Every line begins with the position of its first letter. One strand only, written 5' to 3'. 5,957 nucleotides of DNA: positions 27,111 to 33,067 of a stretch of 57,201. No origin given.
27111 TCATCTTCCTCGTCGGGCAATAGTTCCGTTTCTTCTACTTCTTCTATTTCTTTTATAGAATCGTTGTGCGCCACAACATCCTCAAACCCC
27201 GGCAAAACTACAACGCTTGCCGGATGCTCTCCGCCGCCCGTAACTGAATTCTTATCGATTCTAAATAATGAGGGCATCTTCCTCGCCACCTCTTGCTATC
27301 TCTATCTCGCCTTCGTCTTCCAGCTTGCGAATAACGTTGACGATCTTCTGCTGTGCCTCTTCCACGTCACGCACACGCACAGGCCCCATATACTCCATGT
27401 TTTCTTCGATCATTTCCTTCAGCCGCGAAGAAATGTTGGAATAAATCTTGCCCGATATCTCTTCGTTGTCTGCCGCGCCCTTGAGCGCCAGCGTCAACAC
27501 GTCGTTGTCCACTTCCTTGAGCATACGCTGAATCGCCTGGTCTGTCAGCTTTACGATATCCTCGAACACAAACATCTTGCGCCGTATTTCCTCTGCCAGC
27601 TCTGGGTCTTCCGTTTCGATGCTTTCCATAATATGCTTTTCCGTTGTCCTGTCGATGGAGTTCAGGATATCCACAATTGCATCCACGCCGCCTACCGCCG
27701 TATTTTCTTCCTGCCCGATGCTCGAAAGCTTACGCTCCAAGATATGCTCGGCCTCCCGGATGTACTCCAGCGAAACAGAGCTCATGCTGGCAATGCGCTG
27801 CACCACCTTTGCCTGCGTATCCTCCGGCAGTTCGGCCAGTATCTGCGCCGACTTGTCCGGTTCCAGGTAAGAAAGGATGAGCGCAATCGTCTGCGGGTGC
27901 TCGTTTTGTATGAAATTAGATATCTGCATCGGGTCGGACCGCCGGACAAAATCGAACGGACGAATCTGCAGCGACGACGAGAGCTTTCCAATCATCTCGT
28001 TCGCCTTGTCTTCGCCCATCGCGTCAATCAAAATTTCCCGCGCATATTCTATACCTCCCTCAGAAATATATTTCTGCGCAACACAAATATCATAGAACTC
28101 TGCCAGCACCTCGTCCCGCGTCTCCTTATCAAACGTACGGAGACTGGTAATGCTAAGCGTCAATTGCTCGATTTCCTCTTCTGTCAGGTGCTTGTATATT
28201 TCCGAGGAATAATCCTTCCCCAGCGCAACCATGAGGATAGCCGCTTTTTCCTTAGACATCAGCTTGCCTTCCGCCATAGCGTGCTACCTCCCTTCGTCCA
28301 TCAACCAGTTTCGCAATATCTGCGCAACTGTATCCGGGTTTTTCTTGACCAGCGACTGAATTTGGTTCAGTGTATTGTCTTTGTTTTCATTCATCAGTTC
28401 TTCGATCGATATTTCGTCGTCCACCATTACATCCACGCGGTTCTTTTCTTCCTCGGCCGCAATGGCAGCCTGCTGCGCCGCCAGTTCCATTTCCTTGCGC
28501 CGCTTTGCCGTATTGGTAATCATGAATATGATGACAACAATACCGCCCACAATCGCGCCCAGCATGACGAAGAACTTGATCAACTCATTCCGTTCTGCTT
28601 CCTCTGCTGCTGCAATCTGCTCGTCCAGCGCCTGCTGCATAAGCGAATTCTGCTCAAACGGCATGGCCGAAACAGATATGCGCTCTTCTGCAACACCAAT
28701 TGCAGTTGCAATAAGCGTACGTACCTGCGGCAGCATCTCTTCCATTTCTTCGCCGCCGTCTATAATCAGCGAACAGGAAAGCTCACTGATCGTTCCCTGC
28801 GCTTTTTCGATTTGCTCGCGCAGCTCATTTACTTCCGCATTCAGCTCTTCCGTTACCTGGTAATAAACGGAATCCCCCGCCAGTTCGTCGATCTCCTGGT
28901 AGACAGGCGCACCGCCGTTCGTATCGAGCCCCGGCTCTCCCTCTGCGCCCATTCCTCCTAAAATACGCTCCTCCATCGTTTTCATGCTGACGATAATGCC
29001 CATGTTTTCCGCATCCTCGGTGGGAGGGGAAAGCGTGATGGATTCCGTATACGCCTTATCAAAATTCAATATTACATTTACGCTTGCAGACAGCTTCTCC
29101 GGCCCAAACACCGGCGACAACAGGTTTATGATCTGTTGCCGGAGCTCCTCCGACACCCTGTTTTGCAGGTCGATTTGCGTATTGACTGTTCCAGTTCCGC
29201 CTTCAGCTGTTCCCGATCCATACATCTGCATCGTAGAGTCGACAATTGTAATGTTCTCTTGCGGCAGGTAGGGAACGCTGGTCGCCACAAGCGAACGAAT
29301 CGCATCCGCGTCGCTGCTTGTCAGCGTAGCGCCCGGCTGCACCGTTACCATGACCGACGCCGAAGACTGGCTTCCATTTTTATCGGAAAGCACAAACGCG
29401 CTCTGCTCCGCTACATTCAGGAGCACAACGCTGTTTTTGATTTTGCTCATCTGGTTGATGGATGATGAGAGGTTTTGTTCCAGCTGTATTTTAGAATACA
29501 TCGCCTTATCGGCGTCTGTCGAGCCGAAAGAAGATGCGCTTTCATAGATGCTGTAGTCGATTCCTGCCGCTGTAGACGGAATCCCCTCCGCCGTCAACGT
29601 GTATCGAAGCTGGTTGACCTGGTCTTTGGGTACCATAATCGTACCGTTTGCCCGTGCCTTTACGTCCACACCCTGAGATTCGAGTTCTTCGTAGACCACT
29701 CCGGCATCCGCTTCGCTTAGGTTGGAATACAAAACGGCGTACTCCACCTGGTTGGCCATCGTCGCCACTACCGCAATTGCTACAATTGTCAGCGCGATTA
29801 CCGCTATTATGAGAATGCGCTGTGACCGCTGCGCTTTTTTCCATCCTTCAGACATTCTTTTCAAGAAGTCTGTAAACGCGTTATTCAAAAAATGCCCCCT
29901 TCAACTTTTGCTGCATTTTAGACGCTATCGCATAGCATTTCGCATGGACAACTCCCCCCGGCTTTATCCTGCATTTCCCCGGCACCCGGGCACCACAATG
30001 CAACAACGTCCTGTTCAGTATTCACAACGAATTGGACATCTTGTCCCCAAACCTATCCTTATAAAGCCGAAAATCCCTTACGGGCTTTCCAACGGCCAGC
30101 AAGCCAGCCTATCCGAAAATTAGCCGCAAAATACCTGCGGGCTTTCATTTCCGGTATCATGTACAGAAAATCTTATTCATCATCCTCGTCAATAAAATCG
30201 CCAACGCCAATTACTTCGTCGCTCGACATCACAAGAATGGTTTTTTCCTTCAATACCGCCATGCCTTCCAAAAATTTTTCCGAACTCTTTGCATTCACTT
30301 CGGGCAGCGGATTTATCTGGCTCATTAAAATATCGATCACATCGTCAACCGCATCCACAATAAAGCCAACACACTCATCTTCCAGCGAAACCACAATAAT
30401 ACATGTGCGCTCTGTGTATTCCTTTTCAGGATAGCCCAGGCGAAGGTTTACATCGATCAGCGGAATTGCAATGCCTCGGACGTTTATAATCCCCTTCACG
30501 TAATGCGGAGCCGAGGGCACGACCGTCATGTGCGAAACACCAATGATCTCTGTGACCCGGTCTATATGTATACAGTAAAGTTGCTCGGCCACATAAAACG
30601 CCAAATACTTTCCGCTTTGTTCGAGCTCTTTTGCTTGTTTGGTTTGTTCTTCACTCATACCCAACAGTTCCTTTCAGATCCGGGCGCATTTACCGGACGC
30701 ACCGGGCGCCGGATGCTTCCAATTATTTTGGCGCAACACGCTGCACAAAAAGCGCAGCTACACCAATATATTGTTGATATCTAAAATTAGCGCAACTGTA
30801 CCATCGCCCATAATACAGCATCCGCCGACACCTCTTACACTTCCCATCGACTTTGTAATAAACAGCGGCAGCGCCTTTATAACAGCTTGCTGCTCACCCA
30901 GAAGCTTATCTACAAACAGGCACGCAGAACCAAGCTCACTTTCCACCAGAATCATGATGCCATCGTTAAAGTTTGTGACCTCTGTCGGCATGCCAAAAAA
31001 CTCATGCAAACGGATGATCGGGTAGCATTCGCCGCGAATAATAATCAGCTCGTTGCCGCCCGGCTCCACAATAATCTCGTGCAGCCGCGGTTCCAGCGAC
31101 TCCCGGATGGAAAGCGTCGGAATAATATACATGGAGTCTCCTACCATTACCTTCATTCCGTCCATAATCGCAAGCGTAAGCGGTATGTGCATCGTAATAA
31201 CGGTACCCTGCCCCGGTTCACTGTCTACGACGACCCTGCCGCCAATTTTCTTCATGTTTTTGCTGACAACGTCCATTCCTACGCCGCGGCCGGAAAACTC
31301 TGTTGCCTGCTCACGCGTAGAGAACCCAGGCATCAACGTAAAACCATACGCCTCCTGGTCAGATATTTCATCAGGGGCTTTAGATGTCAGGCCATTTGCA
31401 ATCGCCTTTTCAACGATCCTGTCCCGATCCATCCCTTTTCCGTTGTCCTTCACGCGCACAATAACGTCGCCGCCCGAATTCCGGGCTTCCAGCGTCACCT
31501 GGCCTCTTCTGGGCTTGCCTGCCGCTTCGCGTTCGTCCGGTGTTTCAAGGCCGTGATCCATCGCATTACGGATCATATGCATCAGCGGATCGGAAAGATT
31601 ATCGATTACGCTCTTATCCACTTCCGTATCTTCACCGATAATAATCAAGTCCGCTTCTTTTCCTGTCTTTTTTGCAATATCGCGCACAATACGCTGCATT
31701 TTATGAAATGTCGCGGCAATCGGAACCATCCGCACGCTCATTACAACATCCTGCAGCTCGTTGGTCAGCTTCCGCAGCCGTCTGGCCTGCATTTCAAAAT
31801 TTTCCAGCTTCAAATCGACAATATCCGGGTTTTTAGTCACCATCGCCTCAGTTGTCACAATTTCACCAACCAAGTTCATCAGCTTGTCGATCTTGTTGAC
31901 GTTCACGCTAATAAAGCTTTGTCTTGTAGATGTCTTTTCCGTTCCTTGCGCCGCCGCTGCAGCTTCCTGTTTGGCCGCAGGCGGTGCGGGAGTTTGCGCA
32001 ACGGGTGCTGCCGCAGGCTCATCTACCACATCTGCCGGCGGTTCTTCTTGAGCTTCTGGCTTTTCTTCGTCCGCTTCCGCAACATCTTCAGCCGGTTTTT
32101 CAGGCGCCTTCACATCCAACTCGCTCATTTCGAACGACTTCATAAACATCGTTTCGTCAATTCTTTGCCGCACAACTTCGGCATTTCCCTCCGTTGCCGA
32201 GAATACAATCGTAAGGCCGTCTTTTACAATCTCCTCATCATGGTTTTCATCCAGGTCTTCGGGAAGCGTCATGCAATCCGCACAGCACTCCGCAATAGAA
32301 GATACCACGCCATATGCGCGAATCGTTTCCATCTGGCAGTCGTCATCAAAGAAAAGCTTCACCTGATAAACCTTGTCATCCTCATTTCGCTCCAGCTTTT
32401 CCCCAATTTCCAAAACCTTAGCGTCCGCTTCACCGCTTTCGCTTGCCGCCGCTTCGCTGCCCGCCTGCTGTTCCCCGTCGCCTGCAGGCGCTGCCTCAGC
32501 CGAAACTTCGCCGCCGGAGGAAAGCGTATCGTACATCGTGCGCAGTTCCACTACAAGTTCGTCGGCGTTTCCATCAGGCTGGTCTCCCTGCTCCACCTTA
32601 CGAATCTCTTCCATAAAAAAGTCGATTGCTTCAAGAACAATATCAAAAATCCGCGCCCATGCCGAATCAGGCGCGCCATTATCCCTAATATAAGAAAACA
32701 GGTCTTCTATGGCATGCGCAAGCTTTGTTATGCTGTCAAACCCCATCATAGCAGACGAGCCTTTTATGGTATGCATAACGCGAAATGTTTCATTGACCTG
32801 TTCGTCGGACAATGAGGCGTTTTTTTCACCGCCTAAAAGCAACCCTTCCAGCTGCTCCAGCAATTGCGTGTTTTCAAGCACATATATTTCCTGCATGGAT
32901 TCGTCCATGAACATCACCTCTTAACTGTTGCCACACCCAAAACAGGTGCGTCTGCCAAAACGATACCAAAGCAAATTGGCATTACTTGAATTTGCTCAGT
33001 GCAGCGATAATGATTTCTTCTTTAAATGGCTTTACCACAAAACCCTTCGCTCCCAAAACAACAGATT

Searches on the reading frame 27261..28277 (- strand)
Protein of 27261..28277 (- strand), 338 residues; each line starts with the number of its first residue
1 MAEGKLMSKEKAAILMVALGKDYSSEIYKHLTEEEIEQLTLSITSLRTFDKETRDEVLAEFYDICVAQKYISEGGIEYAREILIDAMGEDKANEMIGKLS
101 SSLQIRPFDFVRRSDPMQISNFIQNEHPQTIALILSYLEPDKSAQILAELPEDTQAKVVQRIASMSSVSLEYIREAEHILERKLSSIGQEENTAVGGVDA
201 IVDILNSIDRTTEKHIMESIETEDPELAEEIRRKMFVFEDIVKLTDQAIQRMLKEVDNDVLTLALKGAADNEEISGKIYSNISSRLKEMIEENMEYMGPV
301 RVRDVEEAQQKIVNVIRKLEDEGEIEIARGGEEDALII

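Call 33: search_protein_families(library=pfam, max_evalue=0.00001, proteins=[window:27261-28277:-])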
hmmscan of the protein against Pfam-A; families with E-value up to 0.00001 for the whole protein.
window:27261-28277:- (338 aa): 4 families
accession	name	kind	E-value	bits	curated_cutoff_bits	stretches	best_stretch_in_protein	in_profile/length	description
PF01706.21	FliG_C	-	3.7e-47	159.5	23.3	1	218-327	1-108/108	FliG C-terminal domain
PF14842.11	FliG_N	-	7.4e-45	152.3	25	2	6-108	2-104/104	FliG N-terminal domain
PF14841.11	FliG_M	-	3.2e-31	107.8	25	1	116-190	1-75/76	FliG middle domain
PF03448.22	MgtE_N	-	2.3e-06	28.5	25.9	0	120-163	43-86/102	MgtE intracellular N domain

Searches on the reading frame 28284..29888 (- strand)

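Call 33: search_protein_families(library=pfam, max_evalue=0.00001, proteins=[window:28284-29888:-])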
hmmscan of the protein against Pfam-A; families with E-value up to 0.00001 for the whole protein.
window:28284-29888:- (534 aa): 2 families
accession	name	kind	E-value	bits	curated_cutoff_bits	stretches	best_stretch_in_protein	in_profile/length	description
PF01514.23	YscJ_FliF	-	9.7e-46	156.3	24.4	1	46-222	2-176/179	Secretory protein of YscJ/FliF family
PF08345.17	YscJ_FliF_C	-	1.6e-17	64.7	23.8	1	257-411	1-147/147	Flagellar M-ring protein C-terminal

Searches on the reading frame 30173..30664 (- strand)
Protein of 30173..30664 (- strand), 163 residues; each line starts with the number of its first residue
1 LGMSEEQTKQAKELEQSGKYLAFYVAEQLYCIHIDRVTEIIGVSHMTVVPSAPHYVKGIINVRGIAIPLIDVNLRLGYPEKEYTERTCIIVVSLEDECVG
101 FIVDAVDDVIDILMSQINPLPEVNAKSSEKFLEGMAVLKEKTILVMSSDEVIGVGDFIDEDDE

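Call 33: search_protein_families(library=pfam, max_evalue=0.00001, proteins=[window:30173-30664:-])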
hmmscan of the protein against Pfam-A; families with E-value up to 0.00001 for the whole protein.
window:30173-30664:- (163 aa): 1 family
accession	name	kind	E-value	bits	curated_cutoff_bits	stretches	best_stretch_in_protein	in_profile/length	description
PF01584.24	CheW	-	3.5e-33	114.6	23.5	1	20-151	2-133/138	CheW-like domain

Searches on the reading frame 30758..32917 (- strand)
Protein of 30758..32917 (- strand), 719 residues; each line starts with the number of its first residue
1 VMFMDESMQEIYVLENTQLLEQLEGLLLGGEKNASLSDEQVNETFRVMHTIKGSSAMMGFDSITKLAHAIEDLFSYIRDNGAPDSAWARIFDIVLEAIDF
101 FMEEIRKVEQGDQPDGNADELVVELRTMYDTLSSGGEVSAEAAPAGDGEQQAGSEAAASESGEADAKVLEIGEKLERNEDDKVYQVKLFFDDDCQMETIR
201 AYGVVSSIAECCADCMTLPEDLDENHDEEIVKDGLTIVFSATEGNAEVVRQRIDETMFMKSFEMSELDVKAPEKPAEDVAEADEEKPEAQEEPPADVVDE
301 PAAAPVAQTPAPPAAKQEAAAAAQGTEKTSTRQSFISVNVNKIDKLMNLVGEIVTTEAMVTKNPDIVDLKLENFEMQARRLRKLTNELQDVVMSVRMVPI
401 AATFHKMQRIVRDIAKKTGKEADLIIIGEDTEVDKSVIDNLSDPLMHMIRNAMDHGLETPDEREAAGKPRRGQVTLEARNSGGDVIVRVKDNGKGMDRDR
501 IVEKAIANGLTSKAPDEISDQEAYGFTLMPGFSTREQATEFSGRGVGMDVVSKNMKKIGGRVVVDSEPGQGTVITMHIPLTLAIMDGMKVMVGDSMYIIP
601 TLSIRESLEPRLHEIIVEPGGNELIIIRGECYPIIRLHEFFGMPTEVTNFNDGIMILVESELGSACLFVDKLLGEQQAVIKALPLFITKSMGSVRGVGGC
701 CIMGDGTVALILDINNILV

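Call 33: search_protein_families(library=pfam, max_evalue=0.00001, proteins=[window:30758-32917:-])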
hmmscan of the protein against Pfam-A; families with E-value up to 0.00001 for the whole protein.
window:30758-32917:- (719 aa): 5 families
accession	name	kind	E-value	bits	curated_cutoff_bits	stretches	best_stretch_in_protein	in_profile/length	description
PF01584.24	CheW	-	1.5e-21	76.9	23.5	1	587-718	2-134/138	CheW-like domain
PF02518.31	HATPase_c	-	7.4e-19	68.7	26.4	1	442-581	3-110/111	Histidine kinase-, DNA gyrase B-, and HSP90-like ATPase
PF02895.20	H-kinase_dim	-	1.1e-14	55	23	1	334-395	2-68/68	Signal transducing histidine kinase, homodimeric domain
PF01627.28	Hpt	-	1.4e-14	54.5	24.6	1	8-85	2-67/84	Hpt domain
PF07194.16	P2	-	3.4e-13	49.9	23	1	183-265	1-80/81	P2 response regulator binding domain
